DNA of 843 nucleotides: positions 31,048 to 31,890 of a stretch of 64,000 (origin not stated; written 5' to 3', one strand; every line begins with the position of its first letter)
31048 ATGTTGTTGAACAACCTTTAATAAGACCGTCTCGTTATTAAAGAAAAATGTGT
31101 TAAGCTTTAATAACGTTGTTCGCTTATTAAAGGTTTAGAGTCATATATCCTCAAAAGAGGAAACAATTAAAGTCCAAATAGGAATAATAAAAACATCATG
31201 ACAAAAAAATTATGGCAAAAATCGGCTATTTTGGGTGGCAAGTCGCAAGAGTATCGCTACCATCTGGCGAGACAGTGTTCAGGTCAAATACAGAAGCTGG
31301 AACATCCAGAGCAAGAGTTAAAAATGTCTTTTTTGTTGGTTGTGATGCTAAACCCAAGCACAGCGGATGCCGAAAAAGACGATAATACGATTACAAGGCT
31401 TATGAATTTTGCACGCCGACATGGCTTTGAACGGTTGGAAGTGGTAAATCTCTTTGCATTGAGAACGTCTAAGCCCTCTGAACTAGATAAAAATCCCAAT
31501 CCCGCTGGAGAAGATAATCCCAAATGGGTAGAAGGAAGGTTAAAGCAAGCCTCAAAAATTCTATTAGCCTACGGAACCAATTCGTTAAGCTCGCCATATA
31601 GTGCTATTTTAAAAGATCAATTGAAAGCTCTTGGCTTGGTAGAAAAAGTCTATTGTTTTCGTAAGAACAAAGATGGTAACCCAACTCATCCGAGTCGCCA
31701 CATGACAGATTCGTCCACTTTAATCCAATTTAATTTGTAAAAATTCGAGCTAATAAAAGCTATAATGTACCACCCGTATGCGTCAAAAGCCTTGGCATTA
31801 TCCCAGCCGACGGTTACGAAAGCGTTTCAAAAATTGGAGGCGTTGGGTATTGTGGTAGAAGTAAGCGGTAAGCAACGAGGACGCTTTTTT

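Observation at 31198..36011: DUF1643 protein, small wHTH ORF and a 1351-aa DSR2-like SIR2 protein, with a textbook promoter, a uORF and a tandem 9-mer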

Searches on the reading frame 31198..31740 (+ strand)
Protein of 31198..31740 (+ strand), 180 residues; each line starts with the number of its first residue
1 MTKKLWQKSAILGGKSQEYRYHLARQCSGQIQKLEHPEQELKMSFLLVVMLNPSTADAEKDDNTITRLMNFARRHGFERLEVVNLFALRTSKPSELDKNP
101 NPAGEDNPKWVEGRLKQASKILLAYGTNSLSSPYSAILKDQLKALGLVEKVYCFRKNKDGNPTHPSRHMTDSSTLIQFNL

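Call 6: search_protein_families(library=pfam, proteins=[window:31198-31740:+], max_evalue=0.01)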
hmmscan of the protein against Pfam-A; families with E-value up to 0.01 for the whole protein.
window:31198-31740:+ (180 aa): 1 family
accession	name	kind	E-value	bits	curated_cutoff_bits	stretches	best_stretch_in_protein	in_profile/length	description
PF07799.17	DUF1643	-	6.2e-33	114.1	22.5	1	42-165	11-133/134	Protein of unknown function (DUF1643)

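Call 7: search_protein_families(library=padloc, proteins=[window:31198-31740:+], max_evalue=0.01)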
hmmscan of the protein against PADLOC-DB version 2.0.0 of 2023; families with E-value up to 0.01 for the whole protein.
window:31198-31740:+ (180 aa): 0 families

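Call 15: search_solved_structures(query=window:31198-31740:+, max_evalue=1, show_alignments=1)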
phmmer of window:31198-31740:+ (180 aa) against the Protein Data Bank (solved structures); distinct sequences matched with E-value up to 1: 3.
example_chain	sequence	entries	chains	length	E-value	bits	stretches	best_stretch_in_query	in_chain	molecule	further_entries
9hzm_A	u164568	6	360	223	0.0015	21.4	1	12-119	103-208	Chloroplast membrane-associated 30 kD protein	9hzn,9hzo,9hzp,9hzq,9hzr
7abk_A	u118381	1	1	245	0.0018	21.2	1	12-119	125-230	Chloroplast membrane-associated 30 kD protein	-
8akq_0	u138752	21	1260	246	0.0019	21.1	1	12-119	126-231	Chloroplast membrane-associated 30 kD protein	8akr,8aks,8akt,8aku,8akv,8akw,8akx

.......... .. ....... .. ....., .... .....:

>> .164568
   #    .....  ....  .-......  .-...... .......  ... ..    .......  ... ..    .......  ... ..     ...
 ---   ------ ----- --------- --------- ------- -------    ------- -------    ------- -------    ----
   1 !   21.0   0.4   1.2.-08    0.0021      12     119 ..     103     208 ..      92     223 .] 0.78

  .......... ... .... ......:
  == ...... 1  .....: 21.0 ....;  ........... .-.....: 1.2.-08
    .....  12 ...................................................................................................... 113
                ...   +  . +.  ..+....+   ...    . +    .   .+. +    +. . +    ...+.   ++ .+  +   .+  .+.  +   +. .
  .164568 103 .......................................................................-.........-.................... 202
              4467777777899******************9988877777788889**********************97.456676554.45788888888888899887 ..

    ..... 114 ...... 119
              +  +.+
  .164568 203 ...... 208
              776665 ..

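Call 20: search_protein_families(library=ncbifam, proteins=[window:31198-31740:+], max_evalue=0.01)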
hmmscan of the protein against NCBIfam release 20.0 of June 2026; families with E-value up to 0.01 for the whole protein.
window:31198-31740:+ (180 aa): 0 families

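Call 26: find_homologous_proteins(query=window:31198-31740:+, max_evalue=0.00001)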
Query window:31198-31740:+ (180 aa): 204 proteins with E <= 0.00001 among 234 candidates; the best 120 are listed.
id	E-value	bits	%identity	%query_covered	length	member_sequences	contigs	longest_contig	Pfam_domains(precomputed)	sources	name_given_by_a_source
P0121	8.7e-115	398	99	100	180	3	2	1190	PF07799.18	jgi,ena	jgi:hypothetical protein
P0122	5.0e-22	96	38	88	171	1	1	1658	PF07799.18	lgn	-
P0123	6.4e-21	93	41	83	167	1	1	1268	PF07799.18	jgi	-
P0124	1.5e-19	88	39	82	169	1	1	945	PF07799.18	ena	-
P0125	3.4e-19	87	43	72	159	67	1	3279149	PF07799.18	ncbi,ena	-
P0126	3.5e-19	87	39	88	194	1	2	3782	PF07799.18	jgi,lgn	jgi:hypothetical protein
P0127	6.9e-19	86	38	97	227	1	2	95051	PF07799.18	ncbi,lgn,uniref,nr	ncbi:DUF1643 domain-containing protein [Cupriavidus pauculus]|uniref:DUF1643 domain-containing prote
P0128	9.0e-19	86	35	89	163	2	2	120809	PF07799.18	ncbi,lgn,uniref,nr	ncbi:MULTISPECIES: DUF1643 domain-containing protein [unclassified Nostoc]|uniref:DUF1643 domain-con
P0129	1.3e-18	85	40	82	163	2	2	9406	PF07799.18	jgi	-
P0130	1.6e-18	85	37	88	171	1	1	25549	PF07799.18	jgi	jgi:hypothetical protein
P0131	2.2e-18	84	38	87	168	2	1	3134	PF07799.18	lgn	-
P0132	2.5e-18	84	38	95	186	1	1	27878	PF07799.18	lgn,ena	-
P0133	5.6e-18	83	36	84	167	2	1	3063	PF07799.18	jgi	jgi:hypothetical protein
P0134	6.9e-18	83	39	91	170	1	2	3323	PF07799.18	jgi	jgi:hypothetical protein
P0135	7.6e-18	83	38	91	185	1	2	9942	PF07799.18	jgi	jgi:hypothetical protein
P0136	8.2e-18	83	39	88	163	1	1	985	PF07799.18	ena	-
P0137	1.0e-17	82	39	66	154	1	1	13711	PF07799.18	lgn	-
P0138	1.2e-17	82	37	96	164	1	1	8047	PF07799.18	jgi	jgi:hypothetical protein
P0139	1.7e-17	82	39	89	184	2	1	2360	PF07799.18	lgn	-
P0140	2.2e-17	81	36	88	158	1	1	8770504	PF07799.18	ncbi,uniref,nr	ncbi:DUF1643 domain-containing protein [Paenibacillus hamazuiensis]|uniref:DUF1643 domain-containing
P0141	2.3e-17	81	38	88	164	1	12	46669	PF07799.18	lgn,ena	-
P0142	2.5e-17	81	34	91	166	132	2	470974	PF07799.18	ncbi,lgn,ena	ncbi:MAG: DUF1643 domain-containing protein [Pseudohongiellaceae bacterium]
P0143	3.6e-17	81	35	88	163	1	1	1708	PF07799.18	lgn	-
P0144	6.7e-17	80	39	67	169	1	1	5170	PF07799.18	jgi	jgi:hypothetical protein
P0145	1.1e-16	79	38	91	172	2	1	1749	PF07799.18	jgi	-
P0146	1.2e-16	79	37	93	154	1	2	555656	PF07799.18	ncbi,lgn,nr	ncbi:hypothetical protein BV378_11765 [Nostoc sp. RF31YmG]|nr:hypothetical protein BV378_11765 [Nost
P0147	1.2e-16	79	35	89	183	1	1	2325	PF07799.18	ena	-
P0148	1.4e-16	79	39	82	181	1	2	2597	PF07799.18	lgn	-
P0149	1.4e-16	79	37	88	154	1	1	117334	PF07799.18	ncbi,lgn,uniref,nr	ncbi:DUF1643 domain-containing protein [Nostoc sp. 106C]|uniref:DUF1643 domain-containing protein n=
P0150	1.8e-16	78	36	88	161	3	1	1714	PF07799.18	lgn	-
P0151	2.0e-16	78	37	84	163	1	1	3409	PF07799.18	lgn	-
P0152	2.0e-16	78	35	90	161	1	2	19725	PF07799.18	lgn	-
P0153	2.0e-16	78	34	89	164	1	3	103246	PF07799.18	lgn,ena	-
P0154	2.2e-16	78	35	92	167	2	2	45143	PF07799.18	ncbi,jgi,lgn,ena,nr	ncbi:MAG: DUF1643 domain-containing protein [Bacteroidia bacterium]|nr:DUF1643 domain-containing pro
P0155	2.2e-16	78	36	82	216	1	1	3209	PF07799.18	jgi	jgi:hypothetical protein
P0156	2.8e-16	78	40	69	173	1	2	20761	PF07799.18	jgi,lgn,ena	-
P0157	5.8e-16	77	35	90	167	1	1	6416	PF07799.18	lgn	-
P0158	6.0e-16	77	37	97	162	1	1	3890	PF07799.18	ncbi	-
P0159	6.2e-16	76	32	97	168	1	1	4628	PF07799.18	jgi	jgi:hypothetical protein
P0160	6.6e-16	76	38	83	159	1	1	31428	PF07799.18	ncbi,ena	-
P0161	9.5e-16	76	39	83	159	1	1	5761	PF07799.18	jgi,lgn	jgi:hypothetical protein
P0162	1.0e-15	76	37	89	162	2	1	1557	PF07799.18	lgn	-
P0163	1.2e-15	76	40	82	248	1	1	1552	PF07799.18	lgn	-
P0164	1.2e-15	76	42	67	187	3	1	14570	PF07799.18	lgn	-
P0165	1.5e-15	75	37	91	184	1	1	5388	PF07799.18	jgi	jgi:hypothetical protein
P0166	1.6e-15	75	39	82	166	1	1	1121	PF07799.18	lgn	-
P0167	1.6e-15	75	35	82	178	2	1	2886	PF07799.18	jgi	-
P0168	1.6e-15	75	42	82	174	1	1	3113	PF07799.18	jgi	jgi:hypothetical protein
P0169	1.9e-15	75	37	68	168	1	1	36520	PF07799.18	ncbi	ncbi:DUF1643 domain-containing protein [Alcanivoracaceae bacterium MT1]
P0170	2.3e-15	75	35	91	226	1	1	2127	PF07799.18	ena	-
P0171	2.3e-15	75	36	88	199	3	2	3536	PF07799.18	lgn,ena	-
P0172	2.3e-15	75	37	82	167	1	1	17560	PF07799.18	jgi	jgi:hypothetical protein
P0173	2.5e-15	75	34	91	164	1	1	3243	PF07799.18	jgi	jgi:hypothetical protein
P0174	2.7e-15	74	36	92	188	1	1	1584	PF07799.18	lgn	-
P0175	2.8e-15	74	36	87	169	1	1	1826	PF07799.18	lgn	-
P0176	3.6e-15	74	37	82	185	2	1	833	PF07799.18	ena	-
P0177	3.7e-15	74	39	85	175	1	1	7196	PF07799.18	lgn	-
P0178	3.7e-15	74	42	66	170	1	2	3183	PF07799.18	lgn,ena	-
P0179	4.4e-15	74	32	92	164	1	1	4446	PF07799.18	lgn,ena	-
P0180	5.3e-15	73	36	82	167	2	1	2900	PF07799.18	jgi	jgi:hypothetical protein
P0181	6.1e-15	73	40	66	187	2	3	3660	PF07799.18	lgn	-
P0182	6.7e-15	73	35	82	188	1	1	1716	PF07799.18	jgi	jgi:hypothetical protein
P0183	1.3e-14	72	34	74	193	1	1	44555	PF07799.18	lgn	-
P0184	1.3e-14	72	35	66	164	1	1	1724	PF07799.18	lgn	-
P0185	1.3e-14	72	35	82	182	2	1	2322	PF07799.18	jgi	-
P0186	1.5e-14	72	40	67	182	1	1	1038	PF07799.18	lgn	-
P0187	1.7e-14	72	38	67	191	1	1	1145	PF07799.18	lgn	-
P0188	1.7e-14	72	38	82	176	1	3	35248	PF07799.18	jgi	jgi:hypothetical protein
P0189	1.8e-14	72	37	86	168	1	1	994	PF07799.18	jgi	jgi:hypothetical protein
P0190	1.8e-14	72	32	91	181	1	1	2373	PF07799.18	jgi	jgi:hypothetical protein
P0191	2.0e-14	72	38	66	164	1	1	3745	PF07799.18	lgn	-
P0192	2.1e-14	72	37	66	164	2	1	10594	PF07799.18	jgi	jgi:hypothetical protein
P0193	2.9e-14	71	35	82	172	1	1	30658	PF07799.18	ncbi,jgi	ncbi:MAG TPA: DUF1643 domain-containing protein [Methanocella sp.]|jgi:hypothetical protein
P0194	3.1e-14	71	37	86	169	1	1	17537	PF07799.18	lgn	-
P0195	3.2e-14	71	38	67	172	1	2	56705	PF07799.18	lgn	-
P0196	3.4e-14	71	36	82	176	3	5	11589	PF07799.18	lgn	-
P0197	3.4e-14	71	37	82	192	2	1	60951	PF07799.18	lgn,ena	-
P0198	4.6e-14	70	35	83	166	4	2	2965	PF07799.18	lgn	-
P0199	6.5e-14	70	31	99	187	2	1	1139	PF07799.18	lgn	-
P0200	6.6e-14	70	39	66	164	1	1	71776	PF07799.18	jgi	jgi:hypothetical protein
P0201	9.0e-14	69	36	84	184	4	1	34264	PF07799.18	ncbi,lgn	ncbi:MAG: DUF1643 domain-containing protein [Methanocella sp.]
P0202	9.3e-14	69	32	96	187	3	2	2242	PF07799.18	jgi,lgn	jgi:hypothetical protein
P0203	9.3e-14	69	37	67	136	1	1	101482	PF07799.18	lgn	-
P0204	1.0e-13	69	33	82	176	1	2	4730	PF07799.18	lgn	-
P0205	1.1e-13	69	38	65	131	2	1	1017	PF07799.18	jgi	jgi:hypothetical protein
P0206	1.3e-13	69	34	92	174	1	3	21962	PF07799.18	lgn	-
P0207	1.3e-13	69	40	65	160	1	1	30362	PF07799.18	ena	-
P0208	1.3e-13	69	42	66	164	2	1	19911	PF07799.18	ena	-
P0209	1.9e-13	68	36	82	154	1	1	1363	PF07799.18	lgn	-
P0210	2.1e-13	68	37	82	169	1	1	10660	PF07799.18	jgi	jgi:hypothetical protein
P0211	2.6e-13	68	36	94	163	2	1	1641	PF07799.18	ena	-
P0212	2.7e-13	68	33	88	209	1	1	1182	PF07799.18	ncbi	-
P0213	3.0e-13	68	35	82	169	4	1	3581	PF07799.18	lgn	-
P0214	3.2e-13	68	34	92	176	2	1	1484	PF07799.18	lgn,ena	-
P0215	3.3e-13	68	47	49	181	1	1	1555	PF07799.18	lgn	-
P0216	4.3e-13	67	33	88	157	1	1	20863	PF07799.18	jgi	jgi:hypothetical protein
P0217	4.8e-13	67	34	88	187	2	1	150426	PF07799.18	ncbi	ncbi:MAG: DUF1643 domain-containing protein [Phycisphaerales bacterium]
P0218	4.9e-13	67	34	84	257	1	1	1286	PF07799.18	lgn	-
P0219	5.0e-13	67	32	78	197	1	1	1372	PF07799.18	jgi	jgi:hypothetical protein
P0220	5.3e-13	67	35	94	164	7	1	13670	PF07799.18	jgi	jgi:hypothetical protein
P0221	5.6e-13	67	38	64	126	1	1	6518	PF07799.18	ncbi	-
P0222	5.6e-13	67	33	87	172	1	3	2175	PF07799.18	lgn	-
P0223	6.5e-13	67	37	67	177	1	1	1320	PF07799.18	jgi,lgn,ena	-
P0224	6.9e-13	67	37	67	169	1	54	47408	PF07799.18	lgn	-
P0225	7.4e-13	66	34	96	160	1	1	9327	PF07799.18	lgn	-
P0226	7.4e-13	66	33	84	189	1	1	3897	PF07799.18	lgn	-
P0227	7.5e-13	66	34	88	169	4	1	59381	PF07799.18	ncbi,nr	ncbi:hypothetical protein AU476_07420 [Cupriavidus sp. UYMSc13B]|nr:hypothetical protein AU476_07420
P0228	8.3e-13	66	33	88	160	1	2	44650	PF07799.18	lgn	-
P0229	1.0e-12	66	34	89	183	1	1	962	PF07799.18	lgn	-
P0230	1.0e-12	66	36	82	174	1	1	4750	PF07799.18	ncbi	-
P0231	1.1e-12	66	40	67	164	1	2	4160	PF07799.18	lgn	-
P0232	1.3e-12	66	33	92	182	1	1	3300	PF07799.18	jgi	jgi:hypothetical protein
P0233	1.4e-12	66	34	84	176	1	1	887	PF07799.18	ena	-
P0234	1.4e-12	66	34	88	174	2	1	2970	PF07799.18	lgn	-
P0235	1.6e-12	65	39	66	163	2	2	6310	PF07799.18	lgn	-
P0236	1.7e-12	65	37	65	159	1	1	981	PF07799.18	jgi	jgi:hypothetical protein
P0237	1.7e-12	65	34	82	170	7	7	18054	PF07799.18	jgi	jgi:hypothetical protein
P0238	1.8e-12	65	32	83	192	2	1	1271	PF07799.18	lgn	-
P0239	1.9e-12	65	34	87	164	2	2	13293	PF07799.18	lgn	-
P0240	2.2e-12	65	38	64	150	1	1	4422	PF07799.18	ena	-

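Call 27: find_encoding_contigs(protein=P0121, flank=10000, max_places=6)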
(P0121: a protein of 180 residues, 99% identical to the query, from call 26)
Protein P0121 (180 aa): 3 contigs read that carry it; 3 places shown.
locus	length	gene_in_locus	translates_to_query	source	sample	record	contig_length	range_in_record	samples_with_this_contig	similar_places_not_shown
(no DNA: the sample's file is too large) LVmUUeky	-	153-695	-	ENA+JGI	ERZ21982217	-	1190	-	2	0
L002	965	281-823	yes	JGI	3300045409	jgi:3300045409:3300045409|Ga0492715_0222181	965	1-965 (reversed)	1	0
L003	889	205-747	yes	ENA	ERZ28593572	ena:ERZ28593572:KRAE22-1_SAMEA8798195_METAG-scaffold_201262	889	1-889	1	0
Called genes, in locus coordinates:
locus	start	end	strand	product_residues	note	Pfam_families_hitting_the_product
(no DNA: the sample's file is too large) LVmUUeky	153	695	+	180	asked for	PF07799:DUF1643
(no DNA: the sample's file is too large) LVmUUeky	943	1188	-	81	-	?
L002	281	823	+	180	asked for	PF07799:DUF1643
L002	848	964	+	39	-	?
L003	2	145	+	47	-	?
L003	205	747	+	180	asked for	PF07799:DUF1643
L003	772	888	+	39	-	?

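Call 34: find_related_loci(query=A3, collection=genome_contigs, flank=10000)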
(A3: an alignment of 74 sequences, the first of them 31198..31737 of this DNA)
Query A3 (180 aa) in genome_contigs; peptide patterns used: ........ (x = any residue, [..] = any of these).
600 stretches matched a pattern (row limit reached: there are more); 568 encode a relative of the query (tblastn E <= 1e-3); the best 80 are kept; 80 distinct loci.
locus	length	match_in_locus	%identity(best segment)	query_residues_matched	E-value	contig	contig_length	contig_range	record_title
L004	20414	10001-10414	39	18-165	1e-27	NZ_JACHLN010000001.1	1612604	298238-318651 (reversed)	Sphingomonas kyeonggiensis strain S00224 Ga0436334_01, whole genome shotgun sequence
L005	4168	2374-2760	36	19-165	1e-26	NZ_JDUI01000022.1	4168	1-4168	Bifidobacterium pullorum DSM 20433 contig22, whole genome shotgun sequence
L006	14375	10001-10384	39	46-175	9e-26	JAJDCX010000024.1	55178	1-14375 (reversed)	MAG: Phycisphaeraceae bacterium isolate OFTM41 OFTM41_23, whole genome shotgun sequence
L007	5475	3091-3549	34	7-178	9e-26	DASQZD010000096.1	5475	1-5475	MAG TPA_asm: Nodularia sp. (in: cyanobacteria) isolate SMAG_U11082 k141_198526, whole genome shotgun sequence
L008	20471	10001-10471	37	7-179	9e-25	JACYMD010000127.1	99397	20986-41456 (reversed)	MAG: Rivularia sp. T60_A2020_040 NODE_162_length_99397_cov_775.827, whole genome shotgun sequence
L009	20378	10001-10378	43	47-176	1e-25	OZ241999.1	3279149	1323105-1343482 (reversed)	MAG: Dehalococcoidia bacterium isolate a94145c4-23f5-4c8d-977e-23e11a5cf2dd genome assembly, chromosome: 1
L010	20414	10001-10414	39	18-165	2e-25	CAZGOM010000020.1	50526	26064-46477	MAG TPA_asm: uncultured Phycisphaeraceae bacterium isolate SRP193066_co1_210 genome assembly, contig: NODE_763_length_50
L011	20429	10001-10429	36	5-165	2e-23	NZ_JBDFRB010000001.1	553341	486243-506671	Sinomonas halotolerans strain CCTCC AB2014300 Scaffold1, whole genome shotgun sequence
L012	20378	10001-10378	43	47-176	5e-25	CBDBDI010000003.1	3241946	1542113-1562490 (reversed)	MAG: Dehalococcoidia bacterium isolate 8667ca63-c4f2-445c-998c-9896a5069bfa genome assembly, contig: contig_3, whole gen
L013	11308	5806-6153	42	49-165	5e-25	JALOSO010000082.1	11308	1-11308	MAG: Rhodobacteraceae bacterium isolate Prado209 scaffold_10903, whole genome shotgun sequence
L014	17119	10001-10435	37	9-165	7e-25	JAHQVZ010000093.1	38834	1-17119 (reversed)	MAG: Leptolyngbyaceae cyanobacterium MAG.088 Posi_088-P21255, whole genome shotgun sequence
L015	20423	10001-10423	37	7-165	1e-24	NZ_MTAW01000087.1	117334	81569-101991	Nostoc sp. 106C 19_117334_26.4148_51_117334_0.395332981062608, whole genome shotgun sequence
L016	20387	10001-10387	37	19-165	1e-24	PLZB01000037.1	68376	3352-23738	MAG: Acidimicrobiaceae bacterium isolate palsa_743 73.20120700_P3D.200_contig_24755, whole genome shotgun sequence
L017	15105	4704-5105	35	19-165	2e-24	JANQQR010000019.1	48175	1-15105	MAG: Phycisphaerales bacterium isolate IP29b_bin.33 k99_3353977, whole genome shotgun sequence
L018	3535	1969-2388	36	15-165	2e-24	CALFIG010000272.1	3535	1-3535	MAG TPA_asm: uncultured Flavobacterium sp. isolate SRR6231180_bin.26_CONCOCT_v1.1_MAG genome assembly, contig: ERZ650252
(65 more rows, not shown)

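Call 35: predict_structure(alignment_id=A3)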
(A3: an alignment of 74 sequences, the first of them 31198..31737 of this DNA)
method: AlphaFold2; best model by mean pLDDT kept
length: 180 residues; sequences in the alignment: 74
mean_pLDDT: 90.0   pTM: 0.87
mean pLDDT of the five models: 90.0, 89.8, 89.0, 88.1, 86.9
residues with pLDDT >= 90: 131; 70-90: 33; 50-70: 15; < 50: 1
segments of 3 or more residues with pLDDT < 50: none
pLDDT, mean of each block of 10 residues (from residue 1): 79 93 87 62 89 85 93 93 95 91 96 97 91 93 98 95 88 94
secondary structure, 60 per line:
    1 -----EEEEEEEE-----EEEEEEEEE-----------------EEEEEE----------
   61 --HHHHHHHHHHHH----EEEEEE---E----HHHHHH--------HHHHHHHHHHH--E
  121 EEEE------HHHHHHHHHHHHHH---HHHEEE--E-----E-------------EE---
elements in order: E6-13 E19-27 E45-50 H63-74 E79-84 H93-98 H107-117 E120-124 H131-144 E151-153

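Call 51: search_protein_families(library=pfam, alignment_id=A4, max_evalue=0.0001)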
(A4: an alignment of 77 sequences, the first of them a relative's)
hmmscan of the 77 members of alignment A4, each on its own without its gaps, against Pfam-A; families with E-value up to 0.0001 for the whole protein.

A. member 1, L006:8405-9871:+ (489 aa): 2 families
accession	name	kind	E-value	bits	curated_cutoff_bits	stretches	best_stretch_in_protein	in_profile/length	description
PF00805.28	Pentapeptide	-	4.1e-18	65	20.2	2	142-172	1-31/40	Pentapeptide repeats (8 copies)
PF13599.13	Pentapeptide_4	-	4.5e-12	46.3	38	1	118-188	7-77/78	Pentapeptide repeat region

B. families by the number of members that match (of 77 scanned): 80 families (the first 25 are shown)
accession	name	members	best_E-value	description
PF18723.6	HMUDK_hel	6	2e-110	5-hmdU DNA kinase, helical domain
PF04012.17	PspA_IM30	2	7e-66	PspA/IM30 family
PF08450.18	SGL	2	4.2e-49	SMP-30/Gluconolactonase/LRE-like region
PF00582.32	Usp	2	1.2e-41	Universal stress protein family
PF13302.13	Acetyltransf_3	2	1e-33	Acetyltransferase (GNAT) domain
PF00583.31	Acetyltransf_1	2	1.3e-09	Acetyltransferase (GNAT) family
PF01436.27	NHL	2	6.8e-07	NHL repeat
PF00456.26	Transketolase_N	1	2.4e-151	Transketolase, thiamine diphosphate binding domain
PF01968.24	Hydantoinase_A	1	1.5e-97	Hydantoinase/oxoprolinase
PF04381.17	RdgC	1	3.6e-90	Putative exonuclease, RdgC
PF07690.21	MFS_1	1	1e-60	Major Facilitator Superfamily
PF02779.29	Transket_pyr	1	9e-55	Transketolase, pyrimidine binding domain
PF00478.31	IMPDH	1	1.5e-50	IMP dehydrogenase / GMP reductase domain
PF00999.27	Na_H_Exchanger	1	2.9e-50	Sodium/hydrogen exchanger, transmembrane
PF05378.19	Hydant_A_N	1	1.4e-46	Hydantoinase/oxoprolinase N-terminal region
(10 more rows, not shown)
